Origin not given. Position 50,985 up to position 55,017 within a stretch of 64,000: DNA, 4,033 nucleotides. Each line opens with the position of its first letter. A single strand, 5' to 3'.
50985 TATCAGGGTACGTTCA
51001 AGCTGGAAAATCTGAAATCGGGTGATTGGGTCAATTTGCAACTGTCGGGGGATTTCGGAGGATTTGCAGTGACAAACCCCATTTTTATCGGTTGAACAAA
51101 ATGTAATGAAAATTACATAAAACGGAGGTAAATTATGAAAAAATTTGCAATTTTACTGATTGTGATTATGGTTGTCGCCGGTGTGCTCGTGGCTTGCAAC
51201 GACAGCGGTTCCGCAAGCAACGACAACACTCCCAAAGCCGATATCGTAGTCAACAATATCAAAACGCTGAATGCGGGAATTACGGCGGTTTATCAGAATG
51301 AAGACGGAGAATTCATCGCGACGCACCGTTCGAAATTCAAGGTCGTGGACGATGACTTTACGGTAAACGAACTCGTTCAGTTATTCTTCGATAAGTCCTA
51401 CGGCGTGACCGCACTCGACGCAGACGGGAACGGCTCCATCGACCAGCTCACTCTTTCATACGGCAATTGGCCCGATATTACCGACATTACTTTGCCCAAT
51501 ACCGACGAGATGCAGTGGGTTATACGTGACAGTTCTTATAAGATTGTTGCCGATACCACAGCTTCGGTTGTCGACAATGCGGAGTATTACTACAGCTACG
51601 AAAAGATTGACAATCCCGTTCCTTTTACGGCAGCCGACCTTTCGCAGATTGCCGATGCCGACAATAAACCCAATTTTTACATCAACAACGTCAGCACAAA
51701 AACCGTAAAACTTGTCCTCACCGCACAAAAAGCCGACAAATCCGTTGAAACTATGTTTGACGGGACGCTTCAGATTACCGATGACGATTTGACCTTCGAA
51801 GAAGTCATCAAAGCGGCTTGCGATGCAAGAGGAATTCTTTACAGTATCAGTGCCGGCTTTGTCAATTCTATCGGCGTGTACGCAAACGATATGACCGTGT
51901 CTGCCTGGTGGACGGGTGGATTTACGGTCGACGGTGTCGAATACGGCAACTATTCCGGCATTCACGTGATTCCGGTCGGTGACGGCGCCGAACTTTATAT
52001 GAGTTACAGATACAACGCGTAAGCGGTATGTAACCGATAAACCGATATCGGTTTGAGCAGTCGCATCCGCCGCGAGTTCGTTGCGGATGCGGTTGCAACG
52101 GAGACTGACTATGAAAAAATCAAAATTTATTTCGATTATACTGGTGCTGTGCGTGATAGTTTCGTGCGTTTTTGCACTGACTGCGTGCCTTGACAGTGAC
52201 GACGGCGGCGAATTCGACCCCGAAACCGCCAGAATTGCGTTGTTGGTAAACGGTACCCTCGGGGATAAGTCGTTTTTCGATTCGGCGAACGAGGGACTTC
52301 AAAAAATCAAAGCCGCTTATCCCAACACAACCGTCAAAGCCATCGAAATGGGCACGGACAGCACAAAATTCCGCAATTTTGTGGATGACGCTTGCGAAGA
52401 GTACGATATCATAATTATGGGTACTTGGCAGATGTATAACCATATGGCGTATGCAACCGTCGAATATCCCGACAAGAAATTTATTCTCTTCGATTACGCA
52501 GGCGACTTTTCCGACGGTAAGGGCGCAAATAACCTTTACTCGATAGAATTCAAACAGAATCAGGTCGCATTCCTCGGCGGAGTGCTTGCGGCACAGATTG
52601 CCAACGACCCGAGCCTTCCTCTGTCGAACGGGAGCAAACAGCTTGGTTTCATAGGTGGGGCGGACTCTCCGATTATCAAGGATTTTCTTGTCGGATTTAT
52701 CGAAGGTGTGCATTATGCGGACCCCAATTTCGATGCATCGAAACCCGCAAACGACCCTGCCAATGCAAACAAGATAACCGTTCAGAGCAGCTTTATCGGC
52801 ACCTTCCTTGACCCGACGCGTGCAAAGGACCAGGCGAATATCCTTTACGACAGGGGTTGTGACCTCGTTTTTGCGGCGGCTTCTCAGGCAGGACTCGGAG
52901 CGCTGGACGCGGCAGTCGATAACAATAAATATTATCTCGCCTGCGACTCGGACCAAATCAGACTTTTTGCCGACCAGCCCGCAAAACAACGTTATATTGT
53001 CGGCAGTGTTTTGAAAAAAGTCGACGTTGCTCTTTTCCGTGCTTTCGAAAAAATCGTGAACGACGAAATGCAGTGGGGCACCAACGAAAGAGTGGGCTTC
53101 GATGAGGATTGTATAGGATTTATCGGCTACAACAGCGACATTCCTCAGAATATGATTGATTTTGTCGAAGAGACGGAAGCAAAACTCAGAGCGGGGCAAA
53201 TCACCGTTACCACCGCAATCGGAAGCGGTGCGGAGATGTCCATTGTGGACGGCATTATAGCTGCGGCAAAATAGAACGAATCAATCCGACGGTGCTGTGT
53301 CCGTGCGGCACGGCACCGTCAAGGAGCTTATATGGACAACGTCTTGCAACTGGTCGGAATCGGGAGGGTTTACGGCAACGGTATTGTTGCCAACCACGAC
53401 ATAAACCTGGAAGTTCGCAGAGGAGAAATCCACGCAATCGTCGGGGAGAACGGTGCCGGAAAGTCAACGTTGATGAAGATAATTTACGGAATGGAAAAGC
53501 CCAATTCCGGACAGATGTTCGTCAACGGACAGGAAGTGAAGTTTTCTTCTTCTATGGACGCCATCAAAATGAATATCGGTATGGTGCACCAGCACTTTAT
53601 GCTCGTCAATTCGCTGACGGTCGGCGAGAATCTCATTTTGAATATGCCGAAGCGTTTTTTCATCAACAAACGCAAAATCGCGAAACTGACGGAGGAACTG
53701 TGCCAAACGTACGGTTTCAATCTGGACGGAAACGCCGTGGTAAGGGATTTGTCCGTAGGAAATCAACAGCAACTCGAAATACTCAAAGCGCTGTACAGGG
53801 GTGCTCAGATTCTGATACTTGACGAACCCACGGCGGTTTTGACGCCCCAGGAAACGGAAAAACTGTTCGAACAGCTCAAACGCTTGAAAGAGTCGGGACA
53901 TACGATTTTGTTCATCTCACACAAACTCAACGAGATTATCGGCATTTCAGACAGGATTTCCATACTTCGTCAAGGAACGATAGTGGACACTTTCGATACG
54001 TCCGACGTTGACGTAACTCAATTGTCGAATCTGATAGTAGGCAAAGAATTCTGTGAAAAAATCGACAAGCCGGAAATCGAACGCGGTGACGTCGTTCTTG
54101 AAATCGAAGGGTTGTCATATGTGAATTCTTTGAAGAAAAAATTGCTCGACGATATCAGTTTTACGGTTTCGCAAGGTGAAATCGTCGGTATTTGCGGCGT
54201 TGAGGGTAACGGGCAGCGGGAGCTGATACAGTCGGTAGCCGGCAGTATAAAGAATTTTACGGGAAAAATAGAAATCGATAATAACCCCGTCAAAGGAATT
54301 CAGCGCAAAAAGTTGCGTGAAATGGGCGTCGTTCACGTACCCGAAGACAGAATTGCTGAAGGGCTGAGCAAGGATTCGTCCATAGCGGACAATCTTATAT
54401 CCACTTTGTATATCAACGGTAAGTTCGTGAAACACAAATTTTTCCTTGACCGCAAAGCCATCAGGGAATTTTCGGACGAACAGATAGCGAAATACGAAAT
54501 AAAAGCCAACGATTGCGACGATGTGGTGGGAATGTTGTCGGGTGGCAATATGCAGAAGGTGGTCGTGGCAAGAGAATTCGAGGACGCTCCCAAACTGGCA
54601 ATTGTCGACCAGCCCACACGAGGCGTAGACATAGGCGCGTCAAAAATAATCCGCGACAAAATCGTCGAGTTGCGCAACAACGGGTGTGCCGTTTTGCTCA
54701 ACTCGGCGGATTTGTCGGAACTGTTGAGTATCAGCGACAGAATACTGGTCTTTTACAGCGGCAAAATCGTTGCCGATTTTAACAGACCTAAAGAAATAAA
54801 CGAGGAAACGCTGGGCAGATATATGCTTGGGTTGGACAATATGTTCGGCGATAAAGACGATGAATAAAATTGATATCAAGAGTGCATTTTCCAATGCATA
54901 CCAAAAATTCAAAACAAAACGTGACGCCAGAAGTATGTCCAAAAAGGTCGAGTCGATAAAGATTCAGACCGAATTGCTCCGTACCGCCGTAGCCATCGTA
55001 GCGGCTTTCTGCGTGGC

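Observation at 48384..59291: LacI-gated locus that may be an uncharacterised riboside-scavenging system (ABC-type counterpart of E. coli yegTUV)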

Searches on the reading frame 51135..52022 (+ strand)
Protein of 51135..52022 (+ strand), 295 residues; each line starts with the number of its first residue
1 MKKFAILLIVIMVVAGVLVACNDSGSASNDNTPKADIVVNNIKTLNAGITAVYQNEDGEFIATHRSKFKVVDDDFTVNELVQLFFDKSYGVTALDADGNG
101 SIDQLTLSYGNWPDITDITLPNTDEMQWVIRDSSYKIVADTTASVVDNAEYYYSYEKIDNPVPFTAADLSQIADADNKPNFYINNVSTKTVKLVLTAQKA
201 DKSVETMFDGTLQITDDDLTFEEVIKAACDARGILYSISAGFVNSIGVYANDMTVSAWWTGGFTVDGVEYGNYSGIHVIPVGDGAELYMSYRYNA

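Call 3: search_protein_families(library=pfam, proteins=[window:51135-52022:+], max_evalue=0.01)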
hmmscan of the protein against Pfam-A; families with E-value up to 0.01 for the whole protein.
window:51135-52022:+ (295 aa): 0 families

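Call 4: search_protein_families(library=ncbifam, proteins=[window:51135-52022:+], max_evalue=0.01)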
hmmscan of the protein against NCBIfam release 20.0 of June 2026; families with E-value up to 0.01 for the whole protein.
window:51135-52022:+ (295 aa): 0 families

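Call 25: find_homologous_proteins(query=window:51135-52022:+, max_evalue=0.001)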
Query window:51135-52022:+ (295 aa): 3 proteins with E <= 0.001 among 1468 candidates.
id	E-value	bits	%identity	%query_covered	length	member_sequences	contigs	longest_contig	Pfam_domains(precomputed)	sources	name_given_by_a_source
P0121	2.6e-177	606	93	100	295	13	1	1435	-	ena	-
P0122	4.0e-131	455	69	99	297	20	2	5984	-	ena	-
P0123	9.2e-111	388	60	99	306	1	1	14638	-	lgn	-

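Call 29: search_protein_families(library=pfam, proteins=[P0123, window:51135-52022:+], max_evalue=1)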
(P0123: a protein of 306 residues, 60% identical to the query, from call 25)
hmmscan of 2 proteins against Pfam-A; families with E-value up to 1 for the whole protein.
P0123 (306 aa): 0 families

window:51135-52022:+ (295 aa): 3 families
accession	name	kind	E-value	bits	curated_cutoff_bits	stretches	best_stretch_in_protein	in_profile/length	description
PF14221.11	DUF4330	-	0.04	14.5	27.6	1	5-57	20-76/167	Domain of unknown function (DUF4330)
PF11714.13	Inhibitor_I53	-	0.09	13.4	25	1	1-43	1-42/78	Thrombin inhibitor Madanin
PF19077.6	Big_13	-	0.47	11.4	27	1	176-219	26-72/102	Bacterial Ig-like domain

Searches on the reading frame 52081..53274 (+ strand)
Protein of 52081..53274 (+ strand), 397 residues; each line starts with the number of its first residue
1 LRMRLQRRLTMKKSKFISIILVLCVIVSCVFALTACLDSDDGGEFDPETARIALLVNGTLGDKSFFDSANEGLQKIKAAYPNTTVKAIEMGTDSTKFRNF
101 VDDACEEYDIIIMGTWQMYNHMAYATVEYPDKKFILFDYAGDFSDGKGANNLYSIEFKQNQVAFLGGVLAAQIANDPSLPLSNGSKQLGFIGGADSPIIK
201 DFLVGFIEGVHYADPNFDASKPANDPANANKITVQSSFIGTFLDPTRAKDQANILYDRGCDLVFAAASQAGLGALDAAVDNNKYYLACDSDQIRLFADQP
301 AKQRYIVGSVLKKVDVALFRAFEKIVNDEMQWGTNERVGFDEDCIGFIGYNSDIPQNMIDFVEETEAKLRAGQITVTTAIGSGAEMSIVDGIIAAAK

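Call 3: search_protein_families(library=pfam, proteins=[window:52081-53274:+], max_evalue=0.01)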
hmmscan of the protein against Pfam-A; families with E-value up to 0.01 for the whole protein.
window:52081-53274:+ (397 aa): 2 families
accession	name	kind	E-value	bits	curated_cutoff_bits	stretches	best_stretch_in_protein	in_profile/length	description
PF02608.20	Bmp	-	9.5e-41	140.2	24.1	1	51-352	3-270/301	ABC transporter substrate-binding protein PnrA-like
PF13407.12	Peripla_BP_4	-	1.6e-05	25.1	35.1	1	55-282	3-206/258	Periplasmic binding protein domain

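Call 4: search_protein_families(library=ncbifam, proteins=[window:52081-53274:+], max_evalue=0.01)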
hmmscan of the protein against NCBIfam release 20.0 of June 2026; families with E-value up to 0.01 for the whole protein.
window:52081-53274:+ (397 aa): 1 family
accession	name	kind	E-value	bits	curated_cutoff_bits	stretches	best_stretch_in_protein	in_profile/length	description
NF047927.1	ABC_BMP_B6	equivalog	6.1e-05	22.4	400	1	144-380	91-303/314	putative B6 ABC transporter substrate-binding protein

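Call 44: search_solved_structures(query=window:52081-53274:+, max_evalue=0.001, show_alignments=2)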
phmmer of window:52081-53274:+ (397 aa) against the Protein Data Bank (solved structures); distinct sequences matched with E-value up to 0.001: 11.
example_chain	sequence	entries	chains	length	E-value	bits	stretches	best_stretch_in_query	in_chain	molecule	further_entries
6shu_A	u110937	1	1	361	2e-18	69.6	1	37-361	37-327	Basic membrane protein D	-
7x0r_A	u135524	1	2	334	3.1e-16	62.4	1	58-377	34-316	Lbp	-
9q1u_A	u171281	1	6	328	3.4e-16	62.3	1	43-349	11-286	Basic membrane protein A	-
4pev_A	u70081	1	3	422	4.1e-14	55.4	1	57-346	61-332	Membrane lipoprotein family protein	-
2fqw_A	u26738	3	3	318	2.7e-13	52.7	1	57-377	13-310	Membrane lipoprotein tmpC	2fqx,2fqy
6yab_AAA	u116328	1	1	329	2.4e-11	46.3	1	56-282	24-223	Lipoprotein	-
6yab_DDD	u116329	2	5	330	2.4e-11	46.3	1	56-282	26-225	Lipoprotein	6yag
6y9u_A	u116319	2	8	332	2.5e-11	46.3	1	56-282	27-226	Lipoprotein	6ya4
6ya3_C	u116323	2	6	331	2.5e-11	46.3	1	56-282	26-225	Lipoprotein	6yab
4iil_A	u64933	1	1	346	6.1e-08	35.1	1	47-317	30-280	Membrane lipoprotein TpN38(b)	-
4ycs_A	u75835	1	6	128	9.5e-06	27.9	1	84-172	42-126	Uncharacterized protein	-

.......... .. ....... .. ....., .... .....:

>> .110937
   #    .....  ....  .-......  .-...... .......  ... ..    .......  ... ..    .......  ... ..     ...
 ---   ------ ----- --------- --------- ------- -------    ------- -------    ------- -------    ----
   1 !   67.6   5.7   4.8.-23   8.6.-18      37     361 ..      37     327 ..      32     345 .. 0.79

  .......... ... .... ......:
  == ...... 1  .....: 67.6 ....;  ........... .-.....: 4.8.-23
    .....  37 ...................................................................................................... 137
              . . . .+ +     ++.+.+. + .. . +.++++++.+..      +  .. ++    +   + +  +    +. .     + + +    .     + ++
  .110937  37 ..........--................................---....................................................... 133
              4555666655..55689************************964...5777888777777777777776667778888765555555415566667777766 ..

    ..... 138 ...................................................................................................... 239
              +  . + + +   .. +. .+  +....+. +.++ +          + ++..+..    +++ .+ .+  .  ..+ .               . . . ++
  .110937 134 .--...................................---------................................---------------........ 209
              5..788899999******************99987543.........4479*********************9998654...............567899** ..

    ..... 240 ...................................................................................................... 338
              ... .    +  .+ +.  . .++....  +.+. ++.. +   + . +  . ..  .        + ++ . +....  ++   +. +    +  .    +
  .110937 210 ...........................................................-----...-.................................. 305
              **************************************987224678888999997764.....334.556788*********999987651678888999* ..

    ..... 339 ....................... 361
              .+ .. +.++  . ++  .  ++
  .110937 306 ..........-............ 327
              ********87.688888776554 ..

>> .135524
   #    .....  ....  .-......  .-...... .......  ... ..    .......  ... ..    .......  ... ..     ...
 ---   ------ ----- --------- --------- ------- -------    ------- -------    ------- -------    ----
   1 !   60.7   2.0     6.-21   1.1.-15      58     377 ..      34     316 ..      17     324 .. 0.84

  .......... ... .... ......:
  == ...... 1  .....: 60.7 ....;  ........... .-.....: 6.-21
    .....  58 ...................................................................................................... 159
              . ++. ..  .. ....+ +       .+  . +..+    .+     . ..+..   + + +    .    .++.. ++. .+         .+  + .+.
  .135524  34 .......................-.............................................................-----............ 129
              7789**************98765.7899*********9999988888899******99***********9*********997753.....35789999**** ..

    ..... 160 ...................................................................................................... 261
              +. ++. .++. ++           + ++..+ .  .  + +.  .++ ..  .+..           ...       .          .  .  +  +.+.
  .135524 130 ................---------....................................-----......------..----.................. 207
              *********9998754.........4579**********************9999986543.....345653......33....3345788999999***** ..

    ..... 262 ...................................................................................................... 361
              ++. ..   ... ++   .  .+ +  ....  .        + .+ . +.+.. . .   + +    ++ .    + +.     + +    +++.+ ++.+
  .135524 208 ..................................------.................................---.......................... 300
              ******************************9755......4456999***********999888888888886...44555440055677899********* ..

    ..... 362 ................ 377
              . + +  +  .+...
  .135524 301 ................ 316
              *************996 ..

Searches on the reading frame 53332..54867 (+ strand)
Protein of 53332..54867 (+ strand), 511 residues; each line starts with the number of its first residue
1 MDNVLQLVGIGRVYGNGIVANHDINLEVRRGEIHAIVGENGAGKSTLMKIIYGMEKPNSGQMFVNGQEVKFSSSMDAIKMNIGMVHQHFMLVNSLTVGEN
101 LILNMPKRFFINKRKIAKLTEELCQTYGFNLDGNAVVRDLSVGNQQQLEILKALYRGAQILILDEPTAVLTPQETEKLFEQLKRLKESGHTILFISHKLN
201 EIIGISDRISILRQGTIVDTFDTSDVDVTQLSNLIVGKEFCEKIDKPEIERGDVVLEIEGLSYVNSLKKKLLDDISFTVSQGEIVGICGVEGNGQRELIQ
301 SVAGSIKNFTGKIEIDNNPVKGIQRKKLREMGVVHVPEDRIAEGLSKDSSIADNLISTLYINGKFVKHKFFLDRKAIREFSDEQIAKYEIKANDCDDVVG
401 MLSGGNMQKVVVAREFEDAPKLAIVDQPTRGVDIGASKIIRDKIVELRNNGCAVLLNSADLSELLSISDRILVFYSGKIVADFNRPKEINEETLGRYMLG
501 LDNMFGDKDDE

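Call 3: search_protein_families(library=pfam, proteins=[window:53332-54867:+], max_evalue=0.01)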
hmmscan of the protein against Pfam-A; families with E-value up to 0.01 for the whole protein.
window:53332-54867:+ (511 aa): 8 families
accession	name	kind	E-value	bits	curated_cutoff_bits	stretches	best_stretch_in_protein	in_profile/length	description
PF00005.33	ABC_tran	-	2.1e-51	174.6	25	2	22-168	2-137/137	ABC transporter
PF13304.12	AAA_21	-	6.5e-11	43.3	27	2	130-198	228-299/304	AAA domain, putative AbiEii toxin, Type IV TA system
PF13555.12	AAA_29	-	0.00044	20.4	27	1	21-48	14-39/61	P-loop containing region of AAA domain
PF13476.12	AAA_23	-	0.00065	20.8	27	1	21-51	12-39/201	AAA domain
PF13401.12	AAA_22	-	0.0011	19.7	27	0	32-201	6-128/130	AAA domain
PF13175.12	AAA_15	-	0.0015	18.7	32.1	1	33-70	25-55/374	AAA ATPase domain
PF13514.12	AAA_27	-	0.0019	18.3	22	1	17-61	12-60/206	AAA domain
PF02463.25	SMC_N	-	0.0058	16.5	40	0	32-201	25-201/220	RecF/RecN/SMC N terminal domain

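Call 4: search_protein_families(library=ncbifam, proteins=[window:53332-54867:+], max_evalue=0.01)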
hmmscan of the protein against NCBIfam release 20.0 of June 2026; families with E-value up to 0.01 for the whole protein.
window:53332-54867:+ (511 aa): 191 families (the best 25 are shown)
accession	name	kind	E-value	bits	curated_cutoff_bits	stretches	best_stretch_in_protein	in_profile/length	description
NF047930.1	ABC_ATP_B6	equivalog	7.9e-126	420.6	670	1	4-500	2-510/510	putative B6 ABC transporter ATP-binding protein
NF008442.0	PRK11288.1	equivalog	1.7e-116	389.5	689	1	3-494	6-492/504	L-arabinose ABC transporter ATP-binding protein AraG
NF010069.0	PRK13549.1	equivalog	2.8e-108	362.6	699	1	2-492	3-496/513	xylose ABC transporter ATP-binding protein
NF008030.0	PRK10762.1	equivalog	1.1e-102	344.3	745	1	1-491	1-485/501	ribose ABC transporter ATP-binding protein RbsA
NF040905.2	GguA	equivalog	1.2e-102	343.9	810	1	6-496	3-498/500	multiple monosaccharide ABC transporter ATP-binding protein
NF011967.0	PRK15439.1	equivalog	1.7e-102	343.5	586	1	4-496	11-497/510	autoinducer 2 ABC transporter ATP-binding protein LsrA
NF041861.1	YtfR_transport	equivalog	1.7e-99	333.5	850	1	5-485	2-478/492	galactofuranose ABC transporter, ATP-binding protein YtfR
TIGR02633.1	xylG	equivalog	3.2e-96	322.8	723.65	1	5-484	2-486/500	D-xylose ABC transporter ATP-binding protein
NF007253.0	PRK09700.1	equivalog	1.4e-95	320.9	772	1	4-499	5-507/510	D-allose ABC transporter ATP-binding protein AlsA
NF008215.0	PRK10982.1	equivalog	8.4e-95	318.2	828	1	3-485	12-490/506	galactose/methyl galactoside ABC transporter ATP-binding protein MglA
TIGR01188.1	drrA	subfamily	2.3e-60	204.4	312.45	2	13-223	2-207/302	daunorubicin resistance ABC transporter, ATP-binding protein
TIGR04521.1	ECF_ATPase_2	equivalog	5.7e-57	192.9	330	2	20-225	20-231/279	energy-coupling factor transporter ATPase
TIGR02315.1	ABC_phnC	equivalog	9.1e-57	192.3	266.1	2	5-231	2-238/243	phosphonate ABC transporter ATP-binding protein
TIGR04406.1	LPS_export_lptB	equivalog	4.4e-56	189.8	240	2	9-240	6-237/239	LPS export ABC transporter ATP-binding protein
TIGR03410.1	urea_trans_UrtE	equivalog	8.4e-56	189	285.8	2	7-233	3-226/230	urea ABC transporter ATP-binding subunit UrtE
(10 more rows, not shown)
